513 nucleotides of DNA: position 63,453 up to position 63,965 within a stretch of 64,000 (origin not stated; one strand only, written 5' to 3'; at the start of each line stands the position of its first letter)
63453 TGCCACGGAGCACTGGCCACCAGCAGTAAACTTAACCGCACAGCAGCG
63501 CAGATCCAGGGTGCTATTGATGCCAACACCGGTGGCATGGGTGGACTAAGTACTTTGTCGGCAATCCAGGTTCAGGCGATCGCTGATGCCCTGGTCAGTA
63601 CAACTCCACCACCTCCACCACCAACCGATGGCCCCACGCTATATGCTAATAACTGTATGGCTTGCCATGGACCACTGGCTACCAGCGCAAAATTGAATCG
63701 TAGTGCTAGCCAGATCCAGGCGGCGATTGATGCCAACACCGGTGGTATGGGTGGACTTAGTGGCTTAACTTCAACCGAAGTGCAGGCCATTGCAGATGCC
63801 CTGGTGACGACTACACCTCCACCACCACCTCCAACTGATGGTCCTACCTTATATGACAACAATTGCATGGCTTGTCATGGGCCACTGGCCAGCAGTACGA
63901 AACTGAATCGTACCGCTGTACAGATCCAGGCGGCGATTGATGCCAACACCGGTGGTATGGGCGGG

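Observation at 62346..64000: Secreted PKD-domain protein carrying a tandem array of minimal c-type heme (CxxCH) domains on poly-proline linkers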

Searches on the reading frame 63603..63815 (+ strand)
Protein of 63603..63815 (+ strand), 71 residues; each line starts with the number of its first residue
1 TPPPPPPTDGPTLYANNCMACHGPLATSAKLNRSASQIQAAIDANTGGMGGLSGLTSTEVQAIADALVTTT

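Call 4: search_protein_families(library=pfam, proteins=[window:63603-63815:+], max_evalue=1)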
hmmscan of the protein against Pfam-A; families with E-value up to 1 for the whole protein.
seq(71 aa): 4 families
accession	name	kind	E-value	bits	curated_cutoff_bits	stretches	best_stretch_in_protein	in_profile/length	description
PF13442.11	Cytochrome_CBB3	-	1.4e-06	29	27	1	7-65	3-66/68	Cytochrome C oxidase, cbb3-type, subunit III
PF00034.26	Cytochrom_C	-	5.1e-05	24.9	21.3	1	9-30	3-24/90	Cytochrome c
PF22812.1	CR_prot_dom_plant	-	0.094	13.6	34.1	1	1-19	7-25/71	Plant cysteine-rich protein domain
PF05952.17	ComX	-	0.16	12.3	25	1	51-69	25-43/55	Bacillus competence pheromone ComX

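Call 5: search_protein_families(library=ncbifam, proteins=[window:63603-63815:+], max_evalue=1)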
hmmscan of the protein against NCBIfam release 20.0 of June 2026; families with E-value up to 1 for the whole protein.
seq(71 aa): 4 families
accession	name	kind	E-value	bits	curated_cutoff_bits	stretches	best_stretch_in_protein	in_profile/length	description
NF040606.1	CytoC_perox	subfamily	0.027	13.7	150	1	9-38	300-329/524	di-heme-cytochrome C peroxidase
NF045774.1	cytochro_C551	exception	0.05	13.6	118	1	9-24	41-56/110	cytochrome c551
NF050122.1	bc1_QcrC_actin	exception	0.055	12.8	200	1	9-30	43-64/253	cytochrome bc1 complex diheme cytochrome c subunit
NF045773.1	cytochro_C550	exception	0.068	13.1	125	1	9-65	51-114/118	cytochrome c550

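Call 22: search_solved_structures(query=window:63603-63815:+, max_evalue=1, show_alignments=3)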
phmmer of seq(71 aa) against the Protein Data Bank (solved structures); distinct sequences matched with E-value up to 1: 9.
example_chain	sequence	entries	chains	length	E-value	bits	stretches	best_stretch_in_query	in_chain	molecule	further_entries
8qj6_A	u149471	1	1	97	1.7e-16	63.4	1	8-68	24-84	Lipoprotein cytochrome c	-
8qjg_A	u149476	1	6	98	3.6e-15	59.2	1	9-69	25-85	Lipoprotein cytochrome c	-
8smr_G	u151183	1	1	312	0.012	19.6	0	10-26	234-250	Cbb3-type cytochrome c oxidase subunit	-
3mk7_C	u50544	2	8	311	0.19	15.9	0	9-26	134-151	Cytochrome c oxidase, cbb3-type, subunit P | Cbb3-type cytochrome c oxidase subunit CcoP1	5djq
8snh_G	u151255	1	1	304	0.26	15.4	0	10-27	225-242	Cbb3-type cytochrome c oxidase subunit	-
6btm_A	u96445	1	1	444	0.53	14.4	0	7-26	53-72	Alternative Complex III subunit A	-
3tqe_A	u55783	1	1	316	0.83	13.8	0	4-65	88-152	Malonyl-CoA-[acyl-carrier-protein] transacylase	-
8qk0_A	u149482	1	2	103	0.89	13.7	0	9-59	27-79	Lipoprotein cytochrome c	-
1cc5_A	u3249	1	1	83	0.96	13.6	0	10-54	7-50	CYTOCHROME C5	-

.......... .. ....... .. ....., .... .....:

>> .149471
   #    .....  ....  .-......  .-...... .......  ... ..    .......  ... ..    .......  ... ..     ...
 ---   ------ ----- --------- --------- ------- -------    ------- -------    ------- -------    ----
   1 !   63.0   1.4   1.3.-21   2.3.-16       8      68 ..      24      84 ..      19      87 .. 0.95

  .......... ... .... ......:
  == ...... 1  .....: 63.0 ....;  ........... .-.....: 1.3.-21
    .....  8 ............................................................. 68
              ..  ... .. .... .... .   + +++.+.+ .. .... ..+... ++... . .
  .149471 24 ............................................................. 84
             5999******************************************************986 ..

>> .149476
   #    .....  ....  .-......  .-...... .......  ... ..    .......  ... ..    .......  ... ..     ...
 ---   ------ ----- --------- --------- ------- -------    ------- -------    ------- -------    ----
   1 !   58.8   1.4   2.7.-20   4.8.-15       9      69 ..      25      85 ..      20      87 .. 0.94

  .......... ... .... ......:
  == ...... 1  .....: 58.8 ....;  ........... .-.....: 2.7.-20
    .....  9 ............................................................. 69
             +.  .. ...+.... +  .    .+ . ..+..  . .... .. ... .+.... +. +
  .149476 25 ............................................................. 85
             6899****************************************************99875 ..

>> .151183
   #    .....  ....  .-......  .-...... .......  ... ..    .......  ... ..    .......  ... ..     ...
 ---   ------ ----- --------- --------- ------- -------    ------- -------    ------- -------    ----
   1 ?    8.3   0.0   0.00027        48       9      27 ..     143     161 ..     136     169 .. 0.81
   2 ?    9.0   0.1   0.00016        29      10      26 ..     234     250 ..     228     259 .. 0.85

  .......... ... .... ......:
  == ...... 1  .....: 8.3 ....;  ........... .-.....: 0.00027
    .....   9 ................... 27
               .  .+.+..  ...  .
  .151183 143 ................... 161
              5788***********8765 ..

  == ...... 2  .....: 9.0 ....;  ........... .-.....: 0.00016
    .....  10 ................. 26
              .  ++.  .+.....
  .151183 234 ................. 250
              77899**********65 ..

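Call 75: search_protein_representatives(protein=window:63603-63812:+)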
Query: 70 residues. Proteins with E-value up to 0.001 (for the whole library): 1084; up to 1e-10: 433; up to 1e-30: 131. The best 150 are listed.
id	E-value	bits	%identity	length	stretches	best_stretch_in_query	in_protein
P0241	9.9e-161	531.3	57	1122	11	4-69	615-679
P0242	1.4e-146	486.6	49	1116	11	3-69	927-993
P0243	1.4e-137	458.3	61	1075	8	7-68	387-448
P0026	1.5e-126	423.4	69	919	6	1-68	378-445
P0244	1.5e-118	398.2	54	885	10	2-67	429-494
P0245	2.3e-111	375.5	53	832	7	3-68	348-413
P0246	3.9e-104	352.7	46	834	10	2-67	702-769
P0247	7.3e-103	348.7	49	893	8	3-69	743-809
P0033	5.1e-100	339.7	56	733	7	3-68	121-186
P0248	1.2e-96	329.1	51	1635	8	3-68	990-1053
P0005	3.1e-94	321.4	59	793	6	2-68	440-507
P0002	1.8e-92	315.8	79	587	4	2-68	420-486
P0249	1.5e-90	309.8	45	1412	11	2-68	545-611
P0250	6.0e-88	301.6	46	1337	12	2-69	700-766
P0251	4.7e-87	298.8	55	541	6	2-69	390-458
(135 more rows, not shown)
